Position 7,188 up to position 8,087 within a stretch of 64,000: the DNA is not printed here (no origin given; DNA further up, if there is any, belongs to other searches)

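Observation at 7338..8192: Sortase paired with an 82-aa 'mini-substrate' whose mature part is only about 17 residues before a VPSTG sorting signal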

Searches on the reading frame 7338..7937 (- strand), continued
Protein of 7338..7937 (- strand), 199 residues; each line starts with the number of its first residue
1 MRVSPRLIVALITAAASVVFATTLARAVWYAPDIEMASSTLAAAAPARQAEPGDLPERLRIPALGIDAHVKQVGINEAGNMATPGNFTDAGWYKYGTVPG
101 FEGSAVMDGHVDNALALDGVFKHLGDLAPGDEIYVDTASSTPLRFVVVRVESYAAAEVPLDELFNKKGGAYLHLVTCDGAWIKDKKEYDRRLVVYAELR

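Call 50: search_solved_structures(query=A2, max_evalue=1, show_alignments=1)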
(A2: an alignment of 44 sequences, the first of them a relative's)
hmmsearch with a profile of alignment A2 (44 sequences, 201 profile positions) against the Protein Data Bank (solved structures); distinct sequences matched with E-value up to 1: 37.
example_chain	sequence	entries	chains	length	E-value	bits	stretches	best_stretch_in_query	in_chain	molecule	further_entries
24rr_A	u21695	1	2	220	3.2e-06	29.8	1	100-185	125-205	Ebp pilus assembly class C sortase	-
4d70_A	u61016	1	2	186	4.2e-06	29.5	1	90-179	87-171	SORTASE FAMILY PROTEIN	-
8t28_A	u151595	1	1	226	1.7e-05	27.4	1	47-179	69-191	Class C sortase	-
2xwg_A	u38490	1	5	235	3.8e-05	26.3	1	99-181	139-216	SORTASE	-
5k9a_A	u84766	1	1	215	6.7e-05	25.5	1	100-185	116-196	Putative fimbrial associated sortase-like protein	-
6bwe_A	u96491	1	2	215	6.7e-05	25.5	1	100-185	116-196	Putative fimbrial associated sortase-like protein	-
4g1j_A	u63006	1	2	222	0.0016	21.1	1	99-185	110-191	Sortase family protein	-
3rbi_A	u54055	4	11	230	0.0017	20.9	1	99-185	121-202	Sortase family protein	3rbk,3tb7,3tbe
2w1j_A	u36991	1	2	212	0.003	20.1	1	99-184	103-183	PUTATIVE SORTASE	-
2wts_A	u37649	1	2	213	0.0043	19.6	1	101-185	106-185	PUTATIVE SORTASE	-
9iv0_A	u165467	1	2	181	0.007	18.9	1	54-200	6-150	Peptidase C60, sortase A and B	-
9m5i_B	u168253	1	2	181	0.0092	18.5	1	56-200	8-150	Peptidase C60, sortase A and B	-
9iok_A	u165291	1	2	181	0.0093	18.5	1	56-200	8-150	Peptidase C60, sortase A and B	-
7s54_A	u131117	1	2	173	0.0098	18.5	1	121-200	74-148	Class A sortase, sortase A chimera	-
2kw8_A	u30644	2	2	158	0.011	18.2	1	104-180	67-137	LPXTG-site transpeptidase family protein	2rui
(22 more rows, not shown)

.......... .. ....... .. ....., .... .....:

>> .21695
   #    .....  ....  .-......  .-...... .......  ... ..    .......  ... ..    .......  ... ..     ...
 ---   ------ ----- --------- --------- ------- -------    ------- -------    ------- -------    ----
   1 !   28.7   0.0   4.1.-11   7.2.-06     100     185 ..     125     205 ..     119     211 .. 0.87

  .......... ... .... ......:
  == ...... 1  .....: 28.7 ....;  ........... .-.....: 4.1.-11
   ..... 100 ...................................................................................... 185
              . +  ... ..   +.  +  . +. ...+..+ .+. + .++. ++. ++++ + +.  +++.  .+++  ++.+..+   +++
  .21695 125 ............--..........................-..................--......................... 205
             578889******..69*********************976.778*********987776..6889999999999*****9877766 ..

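Call 57: predict_structure(alignment_id=A2)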
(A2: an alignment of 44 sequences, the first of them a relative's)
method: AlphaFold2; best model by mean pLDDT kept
length: 199 residues; sequences in the alignment: 44
mean_pLDDT: 86.7   pTM: 0.74
mean pLDDT of the five models: 86.7, 86.7, 84.7, 83.0, 80.2
residues with pLDDT >= 90: 123; 70-90: 52; 50-70: 14; < 50: 10
segments of 3 or more residues with pLDDT < 50: 30-39
pLDDT, mean of each block of 10 residues (from residue 1): 85 94 69 46 57 94 97 83 85 91 93 84 97 95 97 95 90 95 90 97
secondary structure, 60 per line:
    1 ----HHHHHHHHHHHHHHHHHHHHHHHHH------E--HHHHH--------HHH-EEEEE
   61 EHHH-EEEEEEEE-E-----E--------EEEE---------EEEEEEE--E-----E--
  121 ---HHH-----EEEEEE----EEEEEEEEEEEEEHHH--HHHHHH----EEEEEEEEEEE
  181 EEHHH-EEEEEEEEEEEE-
elements in order: H5-29 H39-43 E56-61 E66-73 E90-93 E103-109 E132-137 E142-154 H160-165 E170-182 E187-198

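Call 60: fold_search(model_id=the predicted structure, library=pdb)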
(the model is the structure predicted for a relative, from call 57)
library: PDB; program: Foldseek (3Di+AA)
matches with E <= 10: 317; with E <= 0.001: 118
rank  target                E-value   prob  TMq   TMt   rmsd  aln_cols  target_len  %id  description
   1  6ixz_B                1.8e-10  1.00  0.54  0.60   3.8       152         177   20  X-ray structure of sortase C from Clostridium perfringens SM101 (released 2019-08-14)
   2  2w1j_B                2.8e-10  1.00  0.55  0.56  13.6       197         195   20  CRYSTAL STRUCTURE OF SORTASE C-1 (SRTC-1) from Streptococcus pneumoniae (released 2008-12-23)
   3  4g1h                  3.1e-10  1.00  0.55  0.61   3.2       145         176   20  Group B Streptococcus Pilus Island 1 Sortase C2 (released 2012-12-05)
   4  4g1j_B                3.7e-10  1.00  0.54  0.54   3.5       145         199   20  Sortase C1 of GBS Pilus Island 1 (released 2012-12-05)
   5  2w1j_A                3.7e-10  1.00  0.54  0.55   3.4       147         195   22  CRYSTAL STRUCTURE OF SORTASE C-1 (SRTC-1) from Streptococcus pneumoniae (released 2008-12-23)
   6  2xwg_A                3.7e-10  1.00  0.59  0.64   4.7       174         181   20  Crystal structure of sortase C-1 from Actinomyces oris (formerly Actinomyces naeslundii) (released 2011-02-23)
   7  3tbe_F                3.9e-10  1.00  0.55  0.58   3.2       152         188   18  The crystal structure of the complex of Streptococcus agalactiae sortase C1 and MTSET (released 2011-10-26)
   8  4g1j_A                5.0e-10  1.00  0.56  0.55   6.2       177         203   18  Sortase C1 of GBS Pilus Island 1 (released 2012-12-05)
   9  2wts_A                5.6e-10  1.00  0.54  0.54   6.0       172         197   20  Crystal structure of sortase C-1 (SrtC-1) mutant H131D from S. pneumoniae (released 2010-09-01)
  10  7d6t_A                5.9e-10  1.00  0.55  0.58   4.0       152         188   20  X-ray structure of Clostridium perfringens sortase C with the C-terminal cell wall sorting motif. (released 2021-06-02)
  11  3rbj_B                5.9e-10  1.00  0.56  0.59   5.5       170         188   19  Crystal Structure of the lid-mutant of Streptococcus agalactiae Sortase C1 (released 2011-09-07)
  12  3g66_B                6.3e-10  1.00  0.54  0.55   3.5       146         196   18  The crystal structure of Streptococcus pneumoniae Sortase C provides novel insights into catalysis as well as pilin su (released 2009-09-01)
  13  6ixz_A                6.3e-10  1.00  0.54  0.56   4.0       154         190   21  X-ray structure of sortase C from Clostridium perfringens SM101 (released 2019-08-14)
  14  3tbe_E                6.3e-10  1.00  0.55  0.56   6.0       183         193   16  The crystal structure of the complex of Streptococcus agalactiae sortase C1 and MTSET (released 2011-10-26)
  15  7s4o_B                8.0e-10  1.00  0.55  0.67   6.0       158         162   22  Structure of C208A Sortase A from Streptococcus pyogenes bound to LPATS peptide (released 2022-09-07)
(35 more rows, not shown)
